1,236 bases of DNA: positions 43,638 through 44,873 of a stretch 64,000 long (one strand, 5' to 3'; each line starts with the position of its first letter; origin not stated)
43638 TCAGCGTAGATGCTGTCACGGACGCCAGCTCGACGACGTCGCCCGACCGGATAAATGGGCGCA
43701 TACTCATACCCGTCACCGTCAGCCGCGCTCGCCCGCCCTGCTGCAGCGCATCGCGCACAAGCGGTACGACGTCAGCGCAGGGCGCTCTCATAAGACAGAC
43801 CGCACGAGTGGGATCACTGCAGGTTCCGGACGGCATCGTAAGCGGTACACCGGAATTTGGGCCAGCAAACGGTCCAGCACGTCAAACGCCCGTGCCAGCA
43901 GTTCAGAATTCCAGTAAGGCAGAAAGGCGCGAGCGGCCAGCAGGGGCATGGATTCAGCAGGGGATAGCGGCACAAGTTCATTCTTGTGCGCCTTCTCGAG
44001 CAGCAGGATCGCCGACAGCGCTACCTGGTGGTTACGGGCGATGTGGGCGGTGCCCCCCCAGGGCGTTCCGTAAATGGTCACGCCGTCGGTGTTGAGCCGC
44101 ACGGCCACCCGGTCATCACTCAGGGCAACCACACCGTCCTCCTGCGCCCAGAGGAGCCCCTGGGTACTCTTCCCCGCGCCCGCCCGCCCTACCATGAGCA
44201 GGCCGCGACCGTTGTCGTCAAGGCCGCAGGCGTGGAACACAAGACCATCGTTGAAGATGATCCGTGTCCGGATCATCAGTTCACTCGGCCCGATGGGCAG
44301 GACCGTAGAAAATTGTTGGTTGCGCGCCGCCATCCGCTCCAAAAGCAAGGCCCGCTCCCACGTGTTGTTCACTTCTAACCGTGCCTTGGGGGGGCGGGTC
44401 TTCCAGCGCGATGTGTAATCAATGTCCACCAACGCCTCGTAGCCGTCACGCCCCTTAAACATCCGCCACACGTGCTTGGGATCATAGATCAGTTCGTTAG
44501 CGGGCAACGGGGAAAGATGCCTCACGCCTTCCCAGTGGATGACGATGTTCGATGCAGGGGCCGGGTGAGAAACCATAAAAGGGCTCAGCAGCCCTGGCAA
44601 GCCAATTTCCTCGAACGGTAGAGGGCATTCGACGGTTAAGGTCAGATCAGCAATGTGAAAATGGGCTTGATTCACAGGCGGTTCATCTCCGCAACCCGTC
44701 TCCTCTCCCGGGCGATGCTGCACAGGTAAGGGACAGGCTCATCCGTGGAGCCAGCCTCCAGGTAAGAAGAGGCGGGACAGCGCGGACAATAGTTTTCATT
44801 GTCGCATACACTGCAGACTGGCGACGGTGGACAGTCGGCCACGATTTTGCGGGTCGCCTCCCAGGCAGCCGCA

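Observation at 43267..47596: Compact RiPP-like operon: 48-aa precursor, PqqD, rSAM/SPASM, HPr-kinase-like protein and S26 peptidase, with an upstream nucleotidyltransferase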

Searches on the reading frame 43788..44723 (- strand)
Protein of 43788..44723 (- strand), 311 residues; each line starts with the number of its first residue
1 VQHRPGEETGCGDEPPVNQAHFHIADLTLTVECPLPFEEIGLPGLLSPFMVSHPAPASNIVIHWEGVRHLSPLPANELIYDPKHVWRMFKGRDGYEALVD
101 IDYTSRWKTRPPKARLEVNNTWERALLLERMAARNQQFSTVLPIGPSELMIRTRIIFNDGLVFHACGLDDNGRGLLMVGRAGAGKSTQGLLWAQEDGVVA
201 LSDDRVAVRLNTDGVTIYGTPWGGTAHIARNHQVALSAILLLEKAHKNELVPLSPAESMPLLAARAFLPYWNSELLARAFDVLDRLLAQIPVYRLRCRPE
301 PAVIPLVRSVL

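Call 3: search_protein_families(library=pfam, proteins=[window:43788-44723:-], max_evalue=0.01)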
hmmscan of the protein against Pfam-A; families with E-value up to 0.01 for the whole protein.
window:43788-44723:- (311 aa): 0 families

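Call 4: search_protein_families(library=ncbifam, proteins=[window:43788-44723:-], max_evalue=0.01)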
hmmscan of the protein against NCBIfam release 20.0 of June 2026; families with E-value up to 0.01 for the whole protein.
window:43788-44723:- (311 aa): 3 families
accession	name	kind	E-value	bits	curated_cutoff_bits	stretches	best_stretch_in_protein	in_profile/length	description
TIGR04355.1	HprK_rel_B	hypoth_equivalog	6.7e-08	32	200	1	158-220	142-203/351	HprK-related kinase B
TIGR04249.1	SCM_chp_ScmC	equivalog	0.00011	21.7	125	1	154-263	119-234/292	SynChlorMet cassette protein ScmC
TIGR04352.1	HprK_rel_A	equivalog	0.00018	20.7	200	1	158-212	94-147/280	HprK-related kinase A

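Call 31: search_solved_structures(query=window:43788-44675:-, max_evalue=1, show_alignments=2)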
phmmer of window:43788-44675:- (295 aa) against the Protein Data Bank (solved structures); distinct sequences matched with E-value up to 1: 2.
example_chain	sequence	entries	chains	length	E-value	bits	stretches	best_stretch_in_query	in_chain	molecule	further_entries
2qmh_A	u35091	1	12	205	0.55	12.6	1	147-205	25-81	HPr kinase/phosphorylase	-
1jb1_A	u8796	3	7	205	0.55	12.6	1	147-205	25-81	HPRK PROTEIN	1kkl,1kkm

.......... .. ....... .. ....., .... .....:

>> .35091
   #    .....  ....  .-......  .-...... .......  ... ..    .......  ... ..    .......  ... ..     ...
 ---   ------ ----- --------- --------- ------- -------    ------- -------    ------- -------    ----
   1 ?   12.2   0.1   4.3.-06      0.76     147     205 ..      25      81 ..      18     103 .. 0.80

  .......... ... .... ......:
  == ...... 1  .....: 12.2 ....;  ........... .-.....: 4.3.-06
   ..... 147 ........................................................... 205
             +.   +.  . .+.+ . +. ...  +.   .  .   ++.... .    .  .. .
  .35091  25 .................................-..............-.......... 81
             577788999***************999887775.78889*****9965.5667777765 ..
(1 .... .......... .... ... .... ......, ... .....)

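Call 33: find_homologous_proteins(query=window:43788-44675:-, max_evalue=0.00001)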
Query window:43788-44675:- (295 aa): 537 proteins with E <= 0.00001 among 8000 candidates; the best 120 are listed.
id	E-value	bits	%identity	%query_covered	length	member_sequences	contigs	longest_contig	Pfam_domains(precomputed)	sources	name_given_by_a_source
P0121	1.2e-181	621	92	100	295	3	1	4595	PF27840.1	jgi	-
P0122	1.6e-178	610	91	100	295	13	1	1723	PF27840.1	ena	-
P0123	1.7e-177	607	90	100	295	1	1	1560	PF27840.1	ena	-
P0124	1.8e-175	600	90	100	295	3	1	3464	PF27840.1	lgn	-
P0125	2.3e-173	593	89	100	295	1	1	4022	PF27840.1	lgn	-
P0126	2.0e-138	479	72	100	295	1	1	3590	PF27840.1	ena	-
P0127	3.4e-136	471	71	100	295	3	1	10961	PF27840.1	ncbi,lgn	-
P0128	3.8e-130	452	69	100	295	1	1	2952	PF27840.1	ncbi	-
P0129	8.2e-96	339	53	100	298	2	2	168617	PF27840.1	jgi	jgi:hypothetical protein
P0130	9.3e-92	325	52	100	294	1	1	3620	PF13671.13,PF27840.1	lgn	-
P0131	1.0e-84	302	53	100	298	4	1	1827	PF27840.1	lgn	-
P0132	9.6e-84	299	49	100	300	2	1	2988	PF27840.1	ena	-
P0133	1.9e-83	298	48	100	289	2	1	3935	PF27840.1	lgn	-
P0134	2.4e-82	295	48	98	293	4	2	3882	PF27840.1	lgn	-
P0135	3.5e-82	294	50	98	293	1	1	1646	PF27840.1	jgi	-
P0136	5.1e-82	294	48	98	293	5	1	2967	PF27840.1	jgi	jgi:hypothetical protein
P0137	5.2e-82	293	49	98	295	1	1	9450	PF27840.1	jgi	jgi:hypothetical protein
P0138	2.6e-81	291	49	99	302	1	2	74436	PF27840.1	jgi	jgi:hypothetical protein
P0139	2.9e-81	291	48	98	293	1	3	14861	PF27840.1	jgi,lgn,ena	jgi:hypothetical protein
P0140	3.8e-81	291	47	100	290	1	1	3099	PF27840.1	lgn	-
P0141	1.2e-80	289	47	98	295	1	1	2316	PF27840.1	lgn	-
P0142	1.4e-80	289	48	98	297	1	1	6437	PF27840.1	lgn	-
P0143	1.7e-80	289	49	98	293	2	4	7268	PF27840.1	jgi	jgi:hypothetical protein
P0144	1.9e-80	288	49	98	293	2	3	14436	PF27840.1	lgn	-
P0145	3.2e-80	288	47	100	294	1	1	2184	PF27840.1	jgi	jgi:hypothetical protein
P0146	3.6e-80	287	47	100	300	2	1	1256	PF27840.1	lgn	-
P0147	4.1e-80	287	48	100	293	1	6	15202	PF27840.1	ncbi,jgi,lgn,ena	-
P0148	1.0e-79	286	48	100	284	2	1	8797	PF27840.1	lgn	-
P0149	1.1e-79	286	48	98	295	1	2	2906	PF27840.1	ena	-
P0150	1.2e-79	286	47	98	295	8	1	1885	PF27840.1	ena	-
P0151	1.4e-79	286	47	100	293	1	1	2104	PF27840.1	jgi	jgi:hypothetical protein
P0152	1.4e-79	286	47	98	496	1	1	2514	PF27840.1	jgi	jgi:radical SAM protein with 4Fe4S-binding SPASM domain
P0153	1.6e-79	285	48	98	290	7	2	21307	PF27840.1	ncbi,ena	-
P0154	1.7e-79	285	49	98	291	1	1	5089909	PF27840.1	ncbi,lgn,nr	ncbi:MAG: hypothetical protein SD837_09015 [Candidatus Electrothrix scaldis]|nr:MAG: hypothetical pr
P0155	2.4e-79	285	47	100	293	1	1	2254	PF27840.1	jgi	jgi:hypothetical protein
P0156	2.6e-79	285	47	98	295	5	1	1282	PF27840.1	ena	-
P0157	2.8e-79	285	46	100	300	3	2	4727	PF27840.1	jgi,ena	-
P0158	3.2e-79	284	48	98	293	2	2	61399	PF27840.1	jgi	-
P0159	3.3e-79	284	46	98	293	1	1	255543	PF27840.1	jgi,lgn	jgi:hypothetical protein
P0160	3.7e-79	284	47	98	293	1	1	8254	PF27840.1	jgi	jgi:hypothetical protein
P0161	3.7e-79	284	47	98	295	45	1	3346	PF13671.13,PF27840.1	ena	-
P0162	4.1e-79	284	46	100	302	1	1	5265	PF27840.1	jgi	jgi:hypothetical protein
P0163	4.2e-79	284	48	98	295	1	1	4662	PF27840.1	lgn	-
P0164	4.6e-79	284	46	98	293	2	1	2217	PF27840.1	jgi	jgi:hypothetical protein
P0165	4.6e-79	284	48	100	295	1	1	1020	PF27840.1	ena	-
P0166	5.6e-79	284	49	98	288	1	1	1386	PF27840.1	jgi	jgi:hypothetical protein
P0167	5.8e-79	283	47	98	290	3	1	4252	PF27840.1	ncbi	-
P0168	7.1e-79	283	47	98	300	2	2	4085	PF27840.1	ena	-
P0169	7.1e-79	283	47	98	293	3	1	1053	PF27840.1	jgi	jgi:hypothetical protein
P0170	9.6e-79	283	48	98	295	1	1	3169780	PF27840.1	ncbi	ncbi:MAG: hypothetical protein ACTFAK_16130 [Candidatus Electronema sp. VV]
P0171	1.0e-78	283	47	98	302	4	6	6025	PF27840.1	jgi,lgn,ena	jgi:hypothetical protein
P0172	1.0e-78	283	47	98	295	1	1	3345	PF27840.1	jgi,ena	-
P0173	1.1e-78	283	47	99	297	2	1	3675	PF27840.1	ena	-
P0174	1.1e-78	283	49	98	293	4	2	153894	PF27840.1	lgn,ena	-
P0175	1.4e-78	282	47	98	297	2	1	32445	PF27840.1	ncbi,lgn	-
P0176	1.7e-78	282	47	98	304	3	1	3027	PF27840.1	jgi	jgi:hypothetical protein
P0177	1.7e-78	282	47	98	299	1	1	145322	PF27840.1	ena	-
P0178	2.3e-78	282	46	100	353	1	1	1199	PF27840.1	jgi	jgi:hypothetical protein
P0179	2.5e-78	281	47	100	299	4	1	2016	PF27840.1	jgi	jgi:hypothetical protein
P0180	3.7e-78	281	46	98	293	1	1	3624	PF27840.1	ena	-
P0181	4.3e-78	281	47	100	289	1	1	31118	PF27840.1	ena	-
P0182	5.2e-78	280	46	98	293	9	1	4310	PF27840.1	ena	-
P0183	6.4e-78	280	47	98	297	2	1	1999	PF27840.1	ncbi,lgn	-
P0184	8.0e-78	280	46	98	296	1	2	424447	PF27840.1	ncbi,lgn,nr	ncbi:MAG: hypothetical protein NTV05_11385 [Acidobacteria bacterium]|nr:hypothetical protein [Acidob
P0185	1.0e-77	279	48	97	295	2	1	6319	PF27840.1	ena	-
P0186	1.4e-77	279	47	98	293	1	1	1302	PF27840.1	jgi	jgi:hypothetical protein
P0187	1.4e-77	279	47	98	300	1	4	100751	PF27840.1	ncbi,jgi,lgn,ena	-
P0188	1.6e-77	279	45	100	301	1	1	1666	PF27840.1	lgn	-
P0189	1.8e-77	279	47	98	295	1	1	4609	PF27840.1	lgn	-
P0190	2.2e-77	278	47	98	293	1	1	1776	PF27840.1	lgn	-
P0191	2.3e-77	278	47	98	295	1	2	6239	PF27840.1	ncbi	-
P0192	2.8e-77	278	48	98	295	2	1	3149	PF27840.1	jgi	jgi:hypothetical protein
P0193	3.3e-77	278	47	98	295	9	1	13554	PF27840.1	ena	-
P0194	3.4e-77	278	47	98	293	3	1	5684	PF27840.1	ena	-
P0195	3.5e-77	278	47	98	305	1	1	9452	PF27840.1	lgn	-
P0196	4.0e-77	277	48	98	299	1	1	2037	PF27840.1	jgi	-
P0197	5.2e-77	277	47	100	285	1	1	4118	PF27840.1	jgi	-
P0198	5.3e-77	277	49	98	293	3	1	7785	PF27840.1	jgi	jgi:hypothetical protein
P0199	5.6e-77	277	47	100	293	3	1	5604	PF27840.1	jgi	jgi:hypothetical protein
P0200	7.0e-77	277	45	100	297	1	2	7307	PF27840.1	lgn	-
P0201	7.2e-77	277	47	98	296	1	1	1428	PF27840.1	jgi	jgi:hypothetical protein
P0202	9.0e-77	276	47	98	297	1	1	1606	PF27840.1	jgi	jgi:hypothetical protein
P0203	9.6e-77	276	45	100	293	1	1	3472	PF27840.1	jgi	jgi:hypothetical protein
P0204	9.8e-77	276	46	100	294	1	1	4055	PF27840.1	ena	-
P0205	1.0e-76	276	49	100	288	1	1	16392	PF27840.1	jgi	jgi:hypothetical protein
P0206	1.4e-76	276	45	100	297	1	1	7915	PF27840.1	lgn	-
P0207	1.6e-76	275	45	100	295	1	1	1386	PF27840.1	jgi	jgi:hypothetical protein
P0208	1.9e-76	275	46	98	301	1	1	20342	PF27840.1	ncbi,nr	ncbi:MAG: hypothetical protein NTX53_07285 [candidate division WOR-3 bacterium]|nr:hypothetical prot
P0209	2.2e-76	275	45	98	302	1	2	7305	PF27840.1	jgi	jgi:hypothetical protein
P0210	3.4e-76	274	46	98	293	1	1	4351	PF27840.1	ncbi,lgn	-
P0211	3.9e-76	274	45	98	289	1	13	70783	PF27840.1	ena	-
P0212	5.9e-76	274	46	98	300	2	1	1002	PF27840.1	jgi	jgi:hypothetical protein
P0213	8.8e-76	273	46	100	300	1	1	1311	PF27840.1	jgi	jgi:hypothetical protein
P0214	9.7e-76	273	48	98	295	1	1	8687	PF27840.1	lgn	-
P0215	1.5e-75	272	46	98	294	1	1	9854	PF27840.1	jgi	jgi:hypothetical protein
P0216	2.1e-75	272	45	98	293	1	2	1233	PF27840.1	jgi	jgi:hypothetical protein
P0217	2.6e-75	272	47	98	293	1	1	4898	PF27840.1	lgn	-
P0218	2.7e-75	271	46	98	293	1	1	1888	PF27840.1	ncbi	-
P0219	3.2e-75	271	46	100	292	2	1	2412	PF27840.1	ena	-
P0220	3.3e-75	271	47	98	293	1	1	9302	PF27840.1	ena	-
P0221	3.4e-75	271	45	98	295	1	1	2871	PF27840.1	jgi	jgi:hypothetical protein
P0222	4.1e-75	271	47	98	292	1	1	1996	PF27840.1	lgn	-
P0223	4.5e-75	271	45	98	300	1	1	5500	PF27840.1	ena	-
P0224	4.6e-75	271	45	98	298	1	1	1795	PF27840.1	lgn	-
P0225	5.0e-75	271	47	98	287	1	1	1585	PF27840.1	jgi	jgi:hypothetical protein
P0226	5.4e-75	270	47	98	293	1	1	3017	PF27840.1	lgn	-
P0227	9.5e-75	270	46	98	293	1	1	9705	PF27840.1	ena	-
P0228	1.1e-74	269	45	98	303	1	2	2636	PF27840.1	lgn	-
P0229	1.2e-74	269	44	98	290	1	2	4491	PF27840.1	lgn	-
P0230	1.2e-74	269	46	98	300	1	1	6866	PF27840.1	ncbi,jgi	jgi:hypothetical protein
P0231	1.2e-74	269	46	98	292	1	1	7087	PF27840.1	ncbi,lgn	-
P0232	1.4e-74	269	44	98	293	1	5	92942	PF27840.1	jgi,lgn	jgi:hypothetical protein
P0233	1.5e-74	269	46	98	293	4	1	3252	PF27840.1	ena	-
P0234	1.9e-74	269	46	98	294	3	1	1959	PF27840.1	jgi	jgi:hypothetical protein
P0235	1.9e-74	269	48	98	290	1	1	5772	PF27840.1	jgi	jgi:hypothetical protein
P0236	2.2e-74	268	46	100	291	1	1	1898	PF27840.1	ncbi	-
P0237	2.8e-74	268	46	98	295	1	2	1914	PF27840.1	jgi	jgi:hypothetical protein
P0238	4.3e-74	268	45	100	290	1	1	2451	PF27840.1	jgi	jgi:hypothetical protein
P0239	5.0e-74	267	48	100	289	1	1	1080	PF27840.1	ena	-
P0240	5.8e-74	267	45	100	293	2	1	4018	PF27840.1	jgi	jgi:hypothetical protein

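Call 36: search_solved_structures(query=A2, max_evalue=1, show_alignments=2)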
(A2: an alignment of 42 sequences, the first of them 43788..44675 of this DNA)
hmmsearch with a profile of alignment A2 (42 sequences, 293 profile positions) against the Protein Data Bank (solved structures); distinct sequences matched with E-value up to 1: 49.
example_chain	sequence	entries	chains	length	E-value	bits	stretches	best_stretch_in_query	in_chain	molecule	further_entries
6fn1_A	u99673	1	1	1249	0.0023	20.6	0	153-176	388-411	Human-mouse chimeric ABCB1 (ABCBHM)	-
6fn4_A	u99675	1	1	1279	0.0025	20.5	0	153-176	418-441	Apo form of Human-mouse chimeric ABCB1 (ABCB1HM) in complex with Antigen binding fragment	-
2qmh_A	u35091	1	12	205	0.009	18.7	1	145-200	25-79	HPr kinase/phosphorylase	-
1jb1_A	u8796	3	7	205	0.009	18.7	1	145-200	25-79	HPRK PROTEIN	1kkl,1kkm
6c2u_A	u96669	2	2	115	0.017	17.7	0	156-175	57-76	phosphate-loop protein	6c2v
9oe1_A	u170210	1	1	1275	0.035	16.7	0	153-176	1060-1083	ATP-binding cassette, sub-family B (MDR/TAP), member 4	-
9ody_A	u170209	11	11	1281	0.036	16.7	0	153-176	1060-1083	ATP-binding cassette, sub-family B (MDR/TAP), member 4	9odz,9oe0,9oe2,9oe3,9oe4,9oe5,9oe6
8sa0_A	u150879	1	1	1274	0.037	16.6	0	153-176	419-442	ATP-dependent translocase ABCB1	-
6qex_A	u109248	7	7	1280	0.038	16.6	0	153-176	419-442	Multidrug resistance protein 1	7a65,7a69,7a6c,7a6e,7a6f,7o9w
8gmg_A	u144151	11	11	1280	0.038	16.6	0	153-176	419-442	ATP-dependent translocase ABCB1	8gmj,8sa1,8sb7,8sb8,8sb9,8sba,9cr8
6c0v_A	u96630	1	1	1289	0.038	16.6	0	153-176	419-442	Multidrug resistance protein 1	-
5ko2_A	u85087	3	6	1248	0.047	16.3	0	153-176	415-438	Multidrug resistance protein 1A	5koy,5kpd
6ujw_A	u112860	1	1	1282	0.048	16.3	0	153-176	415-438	ATP-dependent translocase ABCB1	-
6ujt_A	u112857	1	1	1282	0.049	16.2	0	153-176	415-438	ATP-dependent translocase ABCB1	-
6q81_A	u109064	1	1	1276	0.05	16.2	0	153-176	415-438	P-glycoprotein (ABCB1)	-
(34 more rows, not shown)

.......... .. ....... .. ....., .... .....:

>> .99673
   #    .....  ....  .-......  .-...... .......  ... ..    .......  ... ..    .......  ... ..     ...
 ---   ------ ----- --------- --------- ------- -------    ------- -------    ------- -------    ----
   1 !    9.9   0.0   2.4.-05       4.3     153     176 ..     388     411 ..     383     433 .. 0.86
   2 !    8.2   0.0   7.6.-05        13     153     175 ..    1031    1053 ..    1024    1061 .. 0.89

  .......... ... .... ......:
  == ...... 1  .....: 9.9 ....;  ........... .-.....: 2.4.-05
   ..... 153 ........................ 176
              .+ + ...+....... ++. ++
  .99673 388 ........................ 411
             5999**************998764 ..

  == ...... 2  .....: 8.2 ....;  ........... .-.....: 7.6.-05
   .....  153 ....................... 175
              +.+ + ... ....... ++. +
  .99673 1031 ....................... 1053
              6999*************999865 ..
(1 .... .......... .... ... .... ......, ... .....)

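Call 37: search_protein_families(library=ncbifam, alignment_id=A2, max_evalue=0.001)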
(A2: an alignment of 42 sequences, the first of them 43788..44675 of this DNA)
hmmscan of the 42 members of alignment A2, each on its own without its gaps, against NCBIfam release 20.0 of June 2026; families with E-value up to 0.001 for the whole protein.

A. member 1, window:43788-44675:- (295 aa): 3 families
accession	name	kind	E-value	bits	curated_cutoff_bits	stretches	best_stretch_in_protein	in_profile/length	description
TIGR04355.1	HprK_rel_B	hypoth_equivalog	6.5e-08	32.1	200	1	142-204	142-203/351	HprK-related kinase B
TIGR04249.1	SCM_chp_ScmC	equivalog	9.5e-05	21.9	125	1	138-247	119-234/292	SynChlorMet cassette protein ScmC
TIGR04352.1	HprK_rel_A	equivalog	0.00016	20.9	200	0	142-196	94-147/280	HprK-related kinase A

B. families by the number of members that match (of 42 scanned): 4 families
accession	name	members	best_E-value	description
TIGR04355.1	HprK_rel_B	42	6.6e-10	HprK-related kinase B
TIGR04249.1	SCM_chp_ScmC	39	6.9e-08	SynChlorMet cassette protein ScmC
TIGR04352.1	HprK_rel_A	10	5.5e-05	HprK-related kinase A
TIGR00679.1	hpr-ser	3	0.00023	HPr(Ser) kinase/phosphatase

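Call 42: find_encoding_contigs(protein=P0127, flank=8000, max_places=2)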
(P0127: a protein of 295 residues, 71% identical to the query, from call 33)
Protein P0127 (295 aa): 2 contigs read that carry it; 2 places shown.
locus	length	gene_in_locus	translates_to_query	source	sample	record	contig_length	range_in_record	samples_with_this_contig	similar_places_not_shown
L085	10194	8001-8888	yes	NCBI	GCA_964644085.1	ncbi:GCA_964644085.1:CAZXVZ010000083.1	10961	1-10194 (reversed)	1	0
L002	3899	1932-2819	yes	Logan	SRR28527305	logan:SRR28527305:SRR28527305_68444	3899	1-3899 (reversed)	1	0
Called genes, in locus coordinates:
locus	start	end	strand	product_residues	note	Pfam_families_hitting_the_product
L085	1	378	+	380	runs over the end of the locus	?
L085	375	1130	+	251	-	PF03808:Glyco_tran_WecG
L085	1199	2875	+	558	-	PF00953:Glycos_transf_4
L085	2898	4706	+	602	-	PF00005:ABC_tran, PF13304:AAA_21 (faint)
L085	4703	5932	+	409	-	PF14907:NTP_transf_5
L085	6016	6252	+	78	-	PF05402:PqqD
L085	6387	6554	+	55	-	-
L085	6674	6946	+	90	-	PF05402:PqqD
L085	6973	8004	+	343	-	PF04055:Radical_SAM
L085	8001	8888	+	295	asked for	PF27840:ScmC (weak)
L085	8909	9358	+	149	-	-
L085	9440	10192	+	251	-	?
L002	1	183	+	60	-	?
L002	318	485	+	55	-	-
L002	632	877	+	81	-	PF05402:PqqD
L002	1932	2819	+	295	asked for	PF27840:ScmC (weak)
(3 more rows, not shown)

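Call 43: find_encoding_contigs(protein=P0121, flank=5000, max_places=2)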
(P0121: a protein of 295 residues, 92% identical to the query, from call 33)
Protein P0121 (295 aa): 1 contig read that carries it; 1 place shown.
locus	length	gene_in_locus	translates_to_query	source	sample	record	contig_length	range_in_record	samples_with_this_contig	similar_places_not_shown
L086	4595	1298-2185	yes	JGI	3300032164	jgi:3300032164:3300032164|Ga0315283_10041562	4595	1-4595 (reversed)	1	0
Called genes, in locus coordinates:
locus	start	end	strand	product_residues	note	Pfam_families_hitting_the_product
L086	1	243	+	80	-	?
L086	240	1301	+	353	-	PF04055:Radical_SAM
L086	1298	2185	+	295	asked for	PF27840:ScmC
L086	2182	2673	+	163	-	-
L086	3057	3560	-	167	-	-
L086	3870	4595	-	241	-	?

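Call 45: predict_structure(alignment_id=A2)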
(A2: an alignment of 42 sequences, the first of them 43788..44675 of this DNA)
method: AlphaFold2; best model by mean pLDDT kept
length: 295 residues; sequences in the alignment: 42
mean_pLDDT: 91.4   pTM: 0.90
mean pLDDT of the five models: 91.4, 91.3, 90.8, 90.7, 90.2
residues with pLDDT >= 90: 225; 70-90: 54; 50-70: 16; < 50: 0
segments of 3 or more residues with pLDDT < 50: none
pLDDT, mean of each block of 10 residues (from residue 1): 94 95 90 88 90 90 89 91 82 80 96 77 87 96 96 97 90 93 92 96 81 86 96 97 97 96 98 98 94 92
secondary structure, 60 per line:
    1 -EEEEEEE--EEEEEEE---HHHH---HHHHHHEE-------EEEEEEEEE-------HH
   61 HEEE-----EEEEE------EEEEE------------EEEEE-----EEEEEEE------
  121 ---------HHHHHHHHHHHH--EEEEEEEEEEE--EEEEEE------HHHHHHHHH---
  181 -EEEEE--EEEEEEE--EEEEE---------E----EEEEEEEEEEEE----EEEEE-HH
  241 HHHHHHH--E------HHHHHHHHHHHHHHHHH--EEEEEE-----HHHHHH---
elements in order: E2-8 E11-17 H21-24 H28-33 E43-51 E62-64 E70-74 E81-85 E98-102 E108-114 H130-141 E144-154 E157-162 H169-177 E182-186 E189-195 E198-202 E217-228 E233-237 H239-247 H257-273 E276-281 H287-292
